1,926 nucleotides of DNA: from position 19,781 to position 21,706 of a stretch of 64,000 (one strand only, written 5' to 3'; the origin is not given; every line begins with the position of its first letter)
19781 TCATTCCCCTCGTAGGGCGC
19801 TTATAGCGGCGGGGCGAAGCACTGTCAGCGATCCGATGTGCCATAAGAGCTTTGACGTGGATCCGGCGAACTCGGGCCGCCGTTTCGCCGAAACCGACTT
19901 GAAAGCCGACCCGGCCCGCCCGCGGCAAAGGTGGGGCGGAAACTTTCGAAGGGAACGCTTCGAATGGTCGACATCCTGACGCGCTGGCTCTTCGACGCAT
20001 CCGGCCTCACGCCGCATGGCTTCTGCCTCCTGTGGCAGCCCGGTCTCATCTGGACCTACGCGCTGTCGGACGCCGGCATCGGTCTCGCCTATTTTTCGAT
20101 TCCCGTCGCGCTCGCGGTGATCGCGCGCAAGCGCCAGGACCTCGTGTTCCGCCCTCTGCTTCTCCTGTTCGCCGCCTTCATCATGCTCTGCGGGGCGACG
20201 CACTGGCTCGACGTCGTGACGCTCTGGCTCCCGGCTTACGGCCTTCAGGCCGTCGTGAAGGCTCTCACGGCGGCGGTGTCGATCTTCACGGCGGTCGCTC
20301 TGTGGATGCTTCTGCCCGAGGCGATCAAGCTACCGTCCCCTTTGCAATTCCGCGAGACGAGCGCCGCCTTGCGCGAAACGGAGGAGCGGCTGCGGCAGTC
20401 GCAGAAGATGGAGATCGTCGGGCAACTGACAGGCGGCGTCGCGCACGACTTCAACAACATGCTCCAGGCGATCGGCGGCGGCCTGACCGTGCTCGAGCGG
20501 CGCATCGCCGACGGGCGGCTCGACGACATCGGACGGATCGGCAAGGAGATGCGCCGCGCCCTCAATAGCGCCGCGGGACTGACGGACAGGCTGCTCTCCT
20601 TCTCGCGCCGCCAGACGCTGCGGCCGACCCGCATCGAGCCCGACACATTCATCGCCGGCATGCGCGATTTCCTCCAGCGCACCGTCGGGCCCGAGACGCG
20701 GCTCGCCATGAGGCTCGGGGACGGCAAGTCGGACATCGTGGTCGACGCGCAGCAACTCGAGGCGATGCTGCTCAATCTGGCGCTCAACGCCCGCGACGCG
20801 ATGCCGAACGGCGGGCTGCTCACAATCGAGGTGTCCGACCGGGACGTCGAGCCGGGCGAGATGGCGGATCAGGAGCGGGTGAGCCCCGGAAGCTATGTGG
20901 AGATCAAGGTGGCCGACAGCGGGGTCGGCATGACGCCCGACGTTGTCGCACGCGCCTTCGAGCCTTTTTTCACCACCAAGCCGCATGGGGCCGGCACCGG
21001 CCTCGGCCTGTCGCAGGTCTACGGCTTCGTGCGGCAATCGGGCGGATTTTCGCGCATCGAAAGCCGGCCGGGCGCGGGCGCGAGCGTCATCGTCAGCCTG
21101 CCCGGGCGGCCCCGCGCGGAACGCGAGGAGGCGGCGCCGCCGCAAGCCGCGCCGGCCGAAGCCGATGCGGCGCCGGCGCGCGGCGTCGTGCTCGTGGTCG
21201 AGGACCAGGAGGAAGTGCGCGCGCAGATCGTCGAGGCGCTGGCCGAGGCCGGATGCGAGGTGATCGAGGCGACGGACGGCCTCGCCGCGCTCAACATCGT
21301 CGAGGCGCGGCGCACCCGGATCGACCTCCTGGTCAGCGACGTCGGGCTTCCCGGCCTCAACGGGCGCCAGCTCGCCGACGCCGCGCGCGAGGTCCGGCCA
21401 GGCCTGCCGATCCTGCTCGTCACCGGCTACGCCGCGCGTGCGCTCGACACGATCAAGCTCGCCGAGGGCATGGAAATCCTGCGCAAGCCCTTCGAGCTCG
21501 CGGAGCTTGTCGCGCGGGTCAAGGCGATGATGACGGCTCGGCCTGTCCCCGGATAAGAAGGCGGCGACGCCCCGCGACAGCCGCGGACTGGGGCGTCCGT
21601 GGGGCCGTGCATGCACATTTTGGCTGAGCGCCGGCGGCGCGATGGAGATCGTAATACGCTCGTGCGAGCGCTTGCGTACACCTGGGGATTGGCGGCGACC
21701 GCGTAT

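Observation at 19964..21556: Bacterial ethylene-receptor-like hybrid kinase with a complete ETR1 ligand set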

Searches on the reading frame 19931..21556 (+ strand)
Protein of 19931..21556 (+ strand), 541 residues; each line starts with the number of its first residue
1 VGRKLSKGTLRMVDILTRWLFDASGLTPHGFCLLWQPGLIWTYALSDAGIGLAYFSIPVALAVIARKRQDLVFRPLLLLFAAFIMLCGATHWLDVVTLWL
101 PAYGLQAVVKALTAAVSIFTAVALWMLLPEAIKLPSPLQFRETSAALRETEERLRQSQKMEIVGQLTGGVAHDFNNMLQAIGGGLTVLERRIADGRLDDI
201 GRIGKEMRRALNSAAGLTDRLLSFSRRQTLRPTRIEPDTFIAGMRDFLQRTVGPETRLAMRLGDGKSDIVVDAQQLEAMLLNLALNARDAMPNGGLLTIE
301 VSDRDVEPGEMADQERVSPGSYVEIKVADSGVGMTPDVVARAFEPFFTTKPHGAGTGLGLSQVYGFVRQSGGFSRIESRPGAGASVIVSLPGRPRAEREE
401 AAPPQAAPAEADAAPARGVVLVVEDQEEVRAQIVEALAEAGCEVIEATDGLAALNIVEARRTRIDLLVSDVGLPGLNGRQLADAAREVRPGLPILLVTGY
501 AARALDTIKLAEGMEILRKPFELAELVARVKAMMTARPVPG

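Call 3: search_protein_families(library=pfam, proteins=[window:19931-21556:+], max_evalue=0.01)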
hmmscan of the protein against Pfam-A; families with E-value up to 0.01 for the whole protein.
window:19931-21556:+ (541 aa): 5 families
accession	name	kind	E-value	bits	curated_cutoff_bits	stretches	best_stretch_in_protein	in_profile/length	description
PF25487.1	ETR1_N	-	3.2e-34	117.5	27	1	39-134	2-97/97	Ethylene receptor 1-like, N-terminal domain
PF00072.30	Response_reg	-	2.9e-18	66.5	30.2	1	420-531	1-111/111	Response regulator receiver domain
PF02518.31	HATPase_c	-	1.2e-17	64.7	26.4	1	272-392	2-109/111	Histidine kinase-, DNA gyrase B-, and HSP90-like ATPase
PF00512.31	HisKA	-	0.00014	22.3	26.9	1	164-228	3-64/66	His Kinase A (phospho-acceptor) domain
PF10090.15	HPTransfase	-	0.0036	17.5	22.9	1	279-304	35-60/123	Histidine phosphotransferase C-terminal domain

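Call 4: search_protein_families(library=ncbifam, proteins=[window:19931-21556:+], max_evalue=0.01)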
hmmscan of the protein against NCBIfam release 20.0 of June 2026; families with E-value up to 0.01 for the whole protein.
window:19931-21556:+ (541 aa): 125 families (the best 25 are shown)
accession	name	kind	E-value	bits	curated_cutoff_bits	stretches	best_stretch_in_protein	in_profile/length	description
NF010076.0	PRK13557.1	subfamily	1.5e-99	333.9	631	1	148-535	148-534/540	histidine kinase famiy protein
NF046020.1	HisKinCckABruc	equivalog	6.1e-96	322.1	1000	1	148-534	465-867/868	cell cycle histidine kinase CckA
NF046026.1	HisKinCckACaul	equivalog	5.4e-83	279.3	1000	1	148-534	287-676/678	cell cycle histidine kinase CckA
NF010411.0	PRK13837.1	equivalog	5.4e-65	219.8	647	1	146-534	433-812/828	two-component system VirA-like sensor kinase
NF052574.1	HisKinEspCMyxo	equivalog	4.4e-37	127.7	1200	1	146-535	400-784/785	serine histidine kinase EspC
NF008468.0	PRK11360.1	equivalog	7.6e-37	126.9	646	1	146-397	379-613/616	two-component system sensor histidine kinase AtoS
NF052573.1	HisKinEspAMyxo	equivalog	7e-36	123.5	1400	1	148-530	369-746/755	serine histidine kinase EspA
NF007688.0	PRK10364.1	equivalog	3e-29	102.1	479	1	142-393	219-452/460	two-component system sensor histidine kinase ZraS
NF047466.1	hybrid_RR_LvrB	exception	7.8e-27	94.4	500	1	149-391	138-375/377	hybrid histidine kinase/response regulator LvrB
NF038348.1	T2SS_HK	subfamily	2.1e-25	89.2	450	2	269-393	465-574/574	histidine kinase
NF046022.1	RespRegCpdRBruc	equivalog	6.2e-22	77.8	180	1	420-536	4-119/120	cell cycle two-component system response regulator CpdR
NF008099.0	PRK10841.1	equivalog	7.3e-19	67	920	2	409-527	816-933/949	two-component system sensor histidine kinase RcsC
NF041777.1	sens_FixL_Rhizob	equivalog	4.4e-18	65.2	850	1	140-392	239-481/485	sensor protein FixL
NF041832.1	near_NosP_CTERM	subfamily_domain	7.1e-18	64.8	400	1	321-531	150-367/370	NahK/ErcS family hybrid sensor histidine kinase/response regulator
NF041947.1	LuxQ_Vibrio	equivalog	1.2e-17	63.1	1200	1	269-494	581-798/843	quorum-sensing autoinducer 2 sensor kinase/phosphatase LuxQ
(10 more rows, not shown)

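Call 5: search_solved_structures(query=window:19931-21556:+, max_evalue=0.001, show_alignments=1)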
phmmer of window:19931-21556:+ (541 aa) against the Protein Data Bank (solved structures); distinct sequences matched with E-value up to 0.001: 148 (the best 60 are shown).
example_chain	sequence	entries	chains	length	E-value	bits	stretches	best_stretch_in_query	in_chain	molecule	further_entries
5idj_A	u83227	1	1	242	1.3e-41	146.3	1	154-391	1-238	Histidine kinase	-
5idm_A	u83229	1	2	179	2.7e-25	92.5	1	244-391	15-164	Cell cycle histidine kinase CckA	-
28tm_A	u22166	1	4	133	1e-24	90.6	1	420-534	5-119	C-terminal domain of PAS domain-containing hybrid sensor histidine kinase/response regulat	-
8vc9_A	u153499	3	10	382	3.9e-20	75.5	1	102-384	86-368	Leptospira virulence regulator B (LvrB) | histidine kinase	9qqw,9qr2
9jfj_A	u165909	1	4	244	4e-19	72.1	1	151-391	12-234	Sensor histidine kinase ZraS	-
3d36_A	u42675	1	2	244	7.5e-19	71.2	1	156-391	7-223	Sporulation kinase B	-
6tne_A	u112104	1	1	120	3e-16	62.6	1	418-534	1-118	Histidine kinase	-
8a7f_A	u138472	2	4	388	1.5e-13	53.7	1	139-392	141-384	Putative Sensory box protein,Sensor protein FixL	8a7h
8a3u_A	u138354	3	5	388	1.5e-13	53.7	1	139-392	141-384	Putative Sensory box protein,Sensor protein FixL | Putative Sensory box protein,Putative Sensory box protein,Sensor protein FixL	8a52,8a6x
4gcz_A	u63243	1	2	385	2.9e-13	52.8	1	139-392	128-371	Blue-light photoreceptor, Sensor protein fixL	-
7w9h_A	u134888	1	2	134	1.9e-11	46.8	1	419-529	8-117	Response regulator protein FleR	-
1ys6_A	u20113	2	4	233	6e-11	45.1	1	419-537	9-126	Transcriptional regulatory protein prrA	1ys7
9qq6_A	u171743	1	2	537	2.9e-10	42.9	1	302-391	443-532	histidine kinase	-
1mvo_A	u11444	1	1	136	5.9e-10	41.9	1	420-535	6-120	PhoP response regulator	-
1dc7_A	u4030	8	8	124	8.9e-10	41.3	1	417-532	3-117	NITROGEN REGULATION PROTEIN | NITROGEN REGULATION PROTEIN NR(I) | NTRC RECEIVER DOMAIN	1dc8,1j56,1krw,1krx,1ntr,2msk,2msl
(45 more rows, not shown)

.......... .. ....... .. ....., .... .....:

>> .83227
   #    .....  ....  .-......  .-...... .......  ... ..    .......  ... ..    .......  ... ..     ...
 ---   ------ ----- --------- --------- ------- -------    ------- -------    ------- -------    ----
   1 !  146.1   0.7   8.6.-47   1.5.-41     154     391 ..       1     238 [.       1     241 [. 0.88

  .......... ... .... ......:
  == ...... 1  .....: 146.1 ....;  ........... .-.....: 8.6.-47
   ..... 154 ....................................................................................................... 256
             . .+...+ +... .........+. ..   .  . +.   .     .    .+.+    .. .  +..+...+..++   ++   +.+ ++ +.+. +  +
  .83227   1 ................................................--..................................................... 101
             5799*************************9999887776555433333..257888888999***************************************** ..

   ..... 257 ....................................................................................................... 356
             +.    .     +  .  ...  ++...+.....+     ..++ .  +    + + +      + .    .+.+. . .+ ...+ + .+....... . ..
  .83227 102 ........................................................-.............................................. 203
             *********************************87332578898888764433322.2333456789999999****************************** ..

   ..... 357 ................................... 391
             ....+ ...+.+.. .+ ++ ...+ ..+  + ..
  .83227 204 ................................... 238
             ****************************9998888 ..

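Call 9: find_homologous_proteins(query=window:19964-21553:+, max_evalue=0.00001)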
Query window:19964-21553:+ (530 aa): 8000 proteins with E <= 0.00001 among 8000 candidates; the best 120 are listed.
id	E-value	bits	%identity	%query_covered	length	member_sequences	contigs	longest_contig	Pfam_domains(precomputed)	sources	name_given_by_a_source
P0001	5.5e-276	934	79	99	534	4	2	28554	PF02518.32,PF25487.2,PF00072.31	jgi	jgi:signal transduction histidine kinase/CheY-like chemotaxis protein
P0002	3.7e-263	892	76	99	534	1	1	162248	PF02518.32,PF25487.2,PF00072.31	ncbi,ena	-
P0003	7.8e-257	871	74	99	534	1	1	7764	PF02518.32,PF25487.2,PF00072.31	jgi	jgi:signal transduction histidine kinase/CheY-like chemotaxis protein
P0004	4.3e-251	852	72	99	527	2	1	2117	PF02518.32,PF25487.2,PF00072.31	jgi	jgi:signal transduction histidine kinase/CheY-like chemotaxis protein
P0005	5.3e-248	842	71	99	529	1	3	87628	PF02518.32,PF25487.2,PF00072.31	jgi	jgi:signal transduction histidine kinase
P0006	1.9e-247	840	72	99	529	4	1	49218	PF02518.32,PF25487.2,PF00072.31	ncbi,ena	-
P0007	8.5e-246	835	72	99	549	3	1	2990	PF02518.32,PF25487.2,PF00072.31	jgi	jgi:signal transduction histidine kinase/CheY-like chemotaxis protein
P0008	3.6e-245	833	71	99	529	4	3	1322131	PF02518.32,PF25487.2,PF00072.31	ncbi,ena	-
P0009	6.2e-245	832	71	99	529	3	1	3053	PF02518.32,PF25487.2,PF00072.31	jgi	jgi:signal transduction histidine kinase/CheY-like chemotaxis protein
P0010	6.7e-244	829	71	99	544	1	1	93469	PF02518.32,PF25487.2,PF00072.31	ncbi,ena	-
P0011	1.2e-242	824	69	99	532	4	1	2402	PF02518.32,PF00512.32,PF25487.2,PF00072.31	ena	-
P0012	1.9e-234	797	68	100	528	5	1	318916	PF02518.32,PF00512.32,PF25487.2,PF00072.31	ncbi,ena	-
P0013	7.0e-233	792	67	99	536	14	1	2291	PF02518.32,PF00512.32,PF25487.2,PF00072.31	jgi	jgi:signal transduction histidine kinase/ActR/RegA family two-component response regulator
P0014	6.0e-232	789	67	99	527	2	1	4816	PF02518.32,PF25487.2,PF00072.31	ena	-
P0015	9.6e-232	788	67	99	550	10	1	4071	PF02518.32,PF00512.32,PF25487.2,PF00072.31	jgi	jgi:signal transduction histidine kinase/CheY-like chemotaxis protein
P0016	7.8e-231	785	68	97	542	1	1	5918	PF02518.32,PF00512.32,PF25487.2,PF00072.31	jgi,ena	-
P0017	1.6e-230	784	66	99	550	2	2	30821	PF02518.32,PF00512.32,PF25487.2,PF00072.31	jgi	jgi:signal transduction histidine kinase/ActR/RegA family two-component response regulator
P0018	6.8e-230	782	68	99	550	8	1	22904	PF02518.32,PF00512.32,PF25487.2,PF00072.31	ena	-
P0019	1.8e-229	781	67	99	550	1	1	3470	PF02518.32,PF00512.32,PF25487.2,PF00072.31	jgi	jgi:signal transduction histidine kinase/ActR/RegA family two-component response regulator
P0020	3.4e-229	780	67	99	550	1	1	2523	PF02518.32,PF00512.32,PF25487.2,PF00072.31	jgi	jgi:signal transduction histidine kinase/ActR/RegA family two-component response regulator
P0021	5.5e-229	779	67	100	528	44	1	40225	PF02518.32,PF00512.32,PF25487.2,PF00072.31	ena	-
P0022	1.8e-228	778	66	99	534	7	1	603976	PF02518.32,PF00512.32,PF25487.2,PF00072.31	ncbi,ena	-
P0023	3.5e-228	777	66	99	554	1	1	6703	PF02518.32,PF25487.2,PF00072.31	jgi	jgi:signal transduction histidine kinase/ActR/RegA family two-component response regulator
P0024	4.6e-228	776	67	99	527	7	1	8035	PF02518.32,PF00512.32,PF25487.2,PF00072.31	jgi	jgi:signal transduction histidine kinase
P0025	1.5e-227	775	68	99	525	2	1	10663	PF02518.32,PF25487.2,PF00072.31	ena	-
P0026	5.0e-227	773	67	99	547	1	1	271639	PF02518.32,PF00512.32,PF25487.2,PF00072.31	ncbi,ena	-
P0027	9.0e-227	772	67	99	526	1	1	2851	PF02518.32,PF00512.32,PF25487.2,PF00072.31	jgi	jgi:signal transduction histidine kinase/CheY-like chemotaxis protein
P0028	9.9e-227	772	66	99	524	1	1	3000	PF02518.32,PF00512.32,PF25487.2,PF00072.31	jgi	jgi:signal transduction histidine kinase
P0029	4.9e-225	766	67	99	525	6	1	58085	PF02518.32,PF25487.2,PF00072.31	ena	-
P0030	6.8e-222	756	65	99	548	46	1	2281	PF02518.32,PF25487.2,PF00072.31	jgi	jgi:signal transduction histidine kinase/CheY-like chemotaxis protein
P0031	1.4e-221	755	66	99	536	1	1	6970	PF02518.32,PF25487.2,PF00072.31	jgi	jgi:signal transduction histidine kinase/CheY-like chemotaxis protein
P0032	9.7e-220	749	66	99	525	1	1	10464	PF02518.32,PF25487.2,PF00072.31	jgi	jgi:signal transduction histidine kinase/CheY-like chemotaxis protein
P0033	8.1e-214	729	63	99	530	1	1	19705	PF02518.32,PF00512.32,PF25487.2,PF00072.31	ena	-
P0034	2.4e-212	724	63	99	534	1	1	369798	PF02518.32,PF00512.32,PF25487.2,PF00072.31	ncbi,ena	-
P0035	3.8e-212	724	63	99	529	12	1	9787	PF02518.32,PF00512.32,PF25487.2,PF00072.31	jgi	jgi:signal transduction histidine kinase/CheY-like chemotaxis protein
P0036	3.3e-210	717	62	99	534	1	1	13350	PF02518.32,PF00512.32,PF25487.2,PF00072.31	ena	-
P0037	9.3e-209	713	63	100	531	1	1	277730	PF02518.32,PF00512.32,PF25487.2,PF00072.31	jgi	jgi:signal transduction histidine kinase/CheY-like chemotaxis protein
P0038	3.2e-208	711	62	99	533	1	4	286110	PF02518.32,PF00512.32,PF25487.2,PF00072.31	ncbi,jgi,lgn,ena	jgi:signal transduction histidine kinase/CheY-like chemotaxis protein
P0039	3.2e-208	711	61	100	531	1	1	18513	PF02518.32,PF25487.2,PF00072.31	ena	-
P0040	1.6e-206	705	62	98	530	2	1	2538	PF02518.32,PF00512.32,PF25487.2,PF00072.31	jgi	jgi:signal transduction histidine kinase/CheY-like chemotaxis protein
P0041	4.1e-206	704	62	99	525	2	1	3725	PF02518.32,PF00512.32,PF25487.2,PF00072.31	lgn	-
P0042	1.1e-205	702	61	99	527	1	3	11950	PF02518.32,PF25487.2,PF00072.31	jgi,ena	-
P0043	3.2e-205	701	63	98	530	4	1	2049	PF02518.32,PF00512.32,PF25487.2,PF00072.31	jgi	jgi:signal transduction histidine kinase/ActR/RegA family two-component response regulator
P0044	3.5e-205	701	63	98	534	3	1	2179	PF02518.32,PF00512.32,PF25487.2,PF00072.31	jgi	jgi:signal transduction histidine kinase/CheY-like chemotaxis protein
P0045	2.7e-204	698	62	99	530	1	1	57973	PF02518.32,PF00512.32,PF25487.2,PF00072.31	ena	-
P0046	3.3e-204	698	61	99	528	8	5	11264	PF02518.32,PF00512.32,PF25487.2,PF00072.31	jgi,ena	-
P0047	4.6e-204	697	62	100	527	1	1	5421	PF02518.32,PF25487.2,PF00072.31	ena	-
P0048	1.2e-203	696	63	99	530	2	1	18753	PF02518.32,PF00512.32,PF25487.2,PF00072.31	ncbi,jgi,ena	jgi:signal transduction histidine kinase/CheY-like chemotaxis protein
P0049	1.8e-203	695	62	98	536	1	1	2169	PF02518.32,PF25487.2,PF00072.31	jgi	jgi:signal transduction histidine kinase/CheY-like chemotaxis protein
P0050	1.9e-203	695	62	98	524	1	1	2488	PF02518.32,PF00512.32,PF25487.2,PF00072.31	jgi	jgi:signal transduction histidine kinase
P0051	6.5e-203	693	60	99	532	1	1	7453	PF02518.32,PF25487.2,PF00072.31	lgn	-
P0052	9.5e-203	693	61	98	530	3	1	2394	PF02518.32,PF00512.32,PF25487.2,PF00072.31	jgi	jgi:signal transduction histidine kinase/ActR/RegA family two-component response regulator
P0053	1.3e-202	692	61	99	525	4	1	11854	PF02518.32,PF25487.2,PF00072.31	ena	-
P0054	3.7e-202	691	61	99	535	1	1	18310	PF02518.32,PF25487.2,PF00072.31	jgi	jgi:signal transduction histidine kinase/CheY-like chemotaxis protein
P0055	1.5e-201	689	60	99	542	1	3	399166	PF02518.32,PF00512.32,PF25487.2,PF00072.31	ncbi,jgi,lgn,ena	jgi:signal transduction histidine kinase/CheY-like chemotaxis protein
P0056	3.3e-201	688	61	99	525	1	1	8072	PF02518.32,PF00512.32,PF25487.2,PF00072.31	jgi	jgi:signal transduction histidine kinase/CheY-like chemotaxis protein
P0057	4.3e-201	687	60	98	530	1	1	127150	PF02518.32,PF00512.32,PF25487.2,PF00072.31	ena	-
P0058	4.6e-201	687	62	99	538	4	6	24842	PF02518.32,PF00512.32,PF25487.2,PF00072.31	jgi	jgi:signal transduction histidine kinase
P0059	5.2e-201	687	60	98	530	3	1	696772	PF02518.32,PF00512.32,PF25487.2,PF00072.31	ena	-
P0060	1.0e-200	686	61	99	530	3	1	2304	PF02518.32,PF00512.32,PF25487.2,PF00072.31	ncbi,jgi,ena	jgi:signal transduction histidine kinase/ActR/RegA family two-component response regulator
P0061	1.8e-200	685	61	97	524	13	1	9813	PF02518.32,PF00512.32,PF25487.2,PF00072.31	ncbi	-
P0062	6.7e-200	683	61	99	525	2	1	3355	PF02518.32,PF00512.32,PF25487.2,PF00072.31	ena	-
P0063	1.1e-199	683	61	99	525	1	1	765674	PF02518.32,PF00512.32,PF25487.2,PF00072.31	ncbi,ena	-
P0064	3.2e-199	681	61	99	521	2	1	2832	PF02518.32,PF00512.32,PF25487.2,PF00072.31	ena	-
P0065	3.3e-199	681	60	100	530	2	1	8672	PF02518.32,PF25487.2,PF00072.31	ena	-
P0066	4.0e-199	681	62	100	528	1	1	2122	PF02518.32,PF25487.2,PF00072.31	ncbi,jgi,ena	jgi:signal transduction histidine kinase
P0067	4.1e-199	681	61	99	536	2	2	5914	PF02518.32,PF00512.32,PF25487.2,PF00072.31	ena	-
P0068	4.6e-199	681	61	97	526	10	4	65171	PF02518.32,PF00512.32,PF25487.2,PF00072.31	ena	-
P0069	9.6e-199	680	59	99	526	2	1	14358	PF02518.32,PF00512.32,PF25487.2,PF00072.31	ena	-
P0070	1.5e-198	679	62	97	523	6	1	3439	PF02518.32,PF00512.32,PF25487.2,PF00072.31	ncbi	-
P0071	2.9e-198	678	60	97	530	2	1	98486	PF02518.32,PF00512.32,PF25487.2,PF00072.31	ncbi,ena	-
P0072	5.0e-198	677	59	99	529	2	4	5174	PF02518.32,PF00512.32,PF25487.2,PF00072.31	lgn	-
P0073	1.2e-197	676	61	100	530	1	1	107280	PF02518.32,PF00512.32,PF25487.2,PF00072.31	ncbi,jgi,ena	jgi:signal transduction histidine kinase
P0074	1.5e-197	676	60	99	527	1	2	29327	PF02518.32,PF00512.32,PF25487.2,PF00072.31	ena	-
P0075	4.0e-197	674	60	99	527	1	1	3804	PF02518.32,PF00512.32,PF25487.2,PF00072.31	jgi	jgi:signal transduction histidine kinase/CheY-like chemotaxis protein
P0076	6.9e-197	673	60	97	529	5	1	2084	PF02518.32,PF25487.2,PF00072.31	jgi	jgi:signal transduction histidine kinase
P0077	2.5e-196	672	60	99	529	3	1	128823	PF02518.32,PF00512.32,PF25487.2,PF00072.31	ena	-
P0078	5.4e-196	671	61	100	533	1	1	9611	PF02518.32,PF00512.32,PF25487.2,PF00072.31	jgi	jgi:signal transduction histidine kinase/CheY-like chemotaxis protein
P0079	6.1e-196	670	60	99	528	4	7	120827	PF02518.32,PF00512.32,PF25487.2,PF00072.31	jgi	jgi:signal transduction histidine kinase/CheY-like chemotaxis protein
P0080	9.8e-196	670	57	99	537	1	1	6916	PF02518.32,PF00512.32,PF25487.2,PF00072.31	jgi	-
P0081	1.2e-195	669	58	99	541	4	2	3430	PF02518.32,PF00512.32,PF25487.2,PF00072.31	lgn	-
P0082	1.6e-195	669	59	100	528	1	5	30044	PF02518.32,PF00512.32,PF25487.2,PF00072.31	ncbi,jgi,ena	jgi:signal transduction histidine kinase/CheY-like chemotaxis protein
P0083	1.8e-195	669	57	75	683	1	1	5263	PF13426.14,PF08448.17,PF02518.32,PF00512.32,PF00989.32,PF25487.2,PF00072.31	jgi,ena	jgi:PAS domain S-box-containing protein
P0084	2.7e-195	668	59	99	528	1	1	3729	PF02518.32,PF00512.32,PF25487.2,PF00072.31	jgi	jgi:signal transduction histidine kinase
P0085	5.1e-195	667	60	99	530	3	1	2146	PF02518.32,PF00512.32,PF25487.2,PF00072.31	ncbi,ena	-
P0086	7.4e-195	667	65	88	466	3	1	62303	PF02518.32,PF25487.2,PF00072.31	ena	-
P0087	1.6e-194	666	59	99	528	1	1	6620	PF02518.32,PF00512.32,PF25487.2,PF00072.31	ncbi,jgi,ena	jgi:signal transduction histidine kinase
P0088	2.7e-194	665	66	89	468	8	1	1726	PF02518.32,PF00512.32,PF25487.2,PF00072.31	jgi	jgi:signal transduction histidine kinase/CheY-like chemotaxis protein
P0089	3.0e-194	665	58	99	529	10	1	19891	PF02518.32,PF00512.32,PF25487.2,PF00072.31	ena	-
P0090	4.8e-194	664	57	74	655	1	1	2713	PF08447.19,PF13426.14,PF08448.17,PF02518.32,PF00512.32,PF00989.32,PF25487.2,PF00072.31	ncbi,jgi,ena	jgi:PAS domain S-box-containing protein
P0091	1.5e-193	662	59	99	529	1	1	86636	PF02518.32,PF00512.32,PF25487.2,PF00072.31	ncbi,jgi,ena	jgi:signal transduction histidine kinase/CheY-like chemotaxis protein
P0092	2.1e-193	662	58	99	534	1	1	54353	PF02518.32,PF00512.32,PF25487.2,PF00072.31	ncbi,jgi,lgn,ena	jgi:signal transduction histidine kinase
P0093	4.1e-193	661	59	100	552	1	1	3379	PF02518.32,PF00512.32,PF25487.2,PF00072.31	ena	-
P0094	5.3e-193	661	58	99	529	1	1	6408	PF02518.32,PF25487.2,PF00072.31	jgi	jgi:signal transduction histidine kinase/CheY-like chemotaxis protein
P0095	8.6e-193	660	57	99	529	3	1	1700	PF02518.32,PF25487.2,PF00072.31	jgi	jgi:signal transduction histidine kinase/CheY-like chemotaxis protein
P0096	1.1e-192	660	57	99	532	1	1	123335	PF02518.32,PF00512.32,PF25487.2,PF00072.31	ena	-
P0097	1.8e-192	659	59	99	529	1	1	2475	PF02518.32,PF25487.2,PF00072.31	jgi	jgi:signal transduction histidine kinase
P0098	2.6e-192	658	59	99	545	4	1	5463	PF02518.32,PF00512.32,PF25487.2,PF00072.31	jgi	jgi:signal transduction histidine kinase/ActR/RegA family two-component response regulator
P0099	3.8e-192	658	59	99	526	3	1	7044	PF02518.32,PF00512.32,PF25487.2,PF00072.31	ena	-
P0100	4.3e-192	658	58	99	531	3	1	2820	PF02518.32,PF00512.32,PF25487.2,PF00072.31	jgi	jgi:signal transduction histidine kinase/ActR/RegA family two-component response regulator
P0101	5.8e-192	657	58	97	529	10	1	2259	PF02518.32,PF25487.2,PF00072.31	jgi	-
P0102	7.9e-192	657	56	73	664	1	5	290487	PF08447.19,PF13426.14,PF08448.17,PF02518.32,PF00989.32,PF25487.2,PF00072.31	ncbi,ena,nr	nr:ATP-binding protein [uncultured Rhodopila sp.]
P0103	1.3e-191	656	57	75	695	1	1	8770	PF13426.14,PF08448.17,PF02518.32,PF00989.32,PF25487.2,PF00072.31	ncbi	-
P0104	1.8e-191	656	59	99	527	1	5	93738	PF02518.32,PF00512.32,PF25487.2,PF00072.31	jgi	jgi:signal transduction histidine kinase/CheY-like chemotaxis protein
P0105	2.2e-191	655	57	99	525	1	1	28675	PF02518.32,PF00512.32,PF25487.2,PF00072.31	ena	-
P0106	2.3e-191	655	59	99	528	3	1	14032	PF02518.32,PF00512.32,PF25487.2,PF00072.31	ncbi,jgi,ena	jgi:signal transduction histidine kinase/CheY-like chemotaxis protein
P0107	2.3e-191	655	60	99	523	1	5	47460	PF02518.32,PF00512.32,PF25487.2,PF00072.31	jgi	jgi:signal transduction histidine kinase/CheY-like chemotaxis protein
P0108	2.6e-191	655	58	100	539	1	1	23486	PF02518.32,PF00512.32,PF25487.2,PF00072.31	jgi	jgi:signal transduction histidine kinase/CheY-like chemotaxis protein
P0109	2.9e-191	655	60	99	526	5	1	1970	PF02518.32,PF25487.2,PF00072.31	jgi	jgi:signal transduction histidine kinase/CheY-like chemotaxis protein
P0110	3.8e-191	655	58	98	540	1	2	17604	PF02518.32,PF00512.32,PF25487.2,PF00072.31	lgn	-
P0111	4.0e-191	654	57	98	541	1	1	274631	PF02518.32,PF00512.32,PF25487.2,PF00072.31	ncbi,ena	-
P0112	4.9e-191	654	58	99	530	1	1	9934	PF02518.32,PF00512.32,PF25487.2,PF00072.31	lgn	-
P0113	7.7e-191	654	58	99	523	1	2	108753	PF02518.32,PF00512.32,PF25487.2,PF00072.31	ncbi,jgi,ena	jgi:signal transduction histidine kinase/CheY-like chemotaxis protein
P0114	9.1e-191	653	56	74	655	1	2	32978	PF08447.19,PF13426.14,PF08448.17,PF02518.32,PF00512.32,PF00989.32,PF25487.2,PF00072.31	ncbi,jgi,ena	jgi:PAS domain S-box-containing protein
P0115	1.3e-190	653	56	75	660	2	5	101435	PF08447.19,PF13426.14,PF08448.17,PF02518.32,PF00512.32,PF00989.32,PF25487.2,PF00072.31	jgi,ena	jgi:PAS domain S-box-containing protein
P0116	1.3e-190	653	54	74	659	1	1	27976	PF08447.19,PF13426.14,PF13188.14,PF08448.17,PF02518.32,PF00989.32,PF25487.2,PF00072.31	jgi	-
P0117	2.1e-190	652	58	98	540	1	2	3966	PF02518.32,PF00512.32,PF25487.2,PF00072.31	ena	-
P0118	2.1e-190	652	58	99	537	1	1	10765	PF02518.32,PF00512.32,PF25487.2,PF00072.31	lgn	-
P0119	2.1e-190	652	58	100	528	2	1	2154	PF02518.32,PF00512.32,PF25487.2,PF00072.31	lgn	-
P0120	2.1e-190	652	58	100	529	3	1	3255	PF02518.32,PF00512.32,PF25487.2,PF00072.31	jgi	-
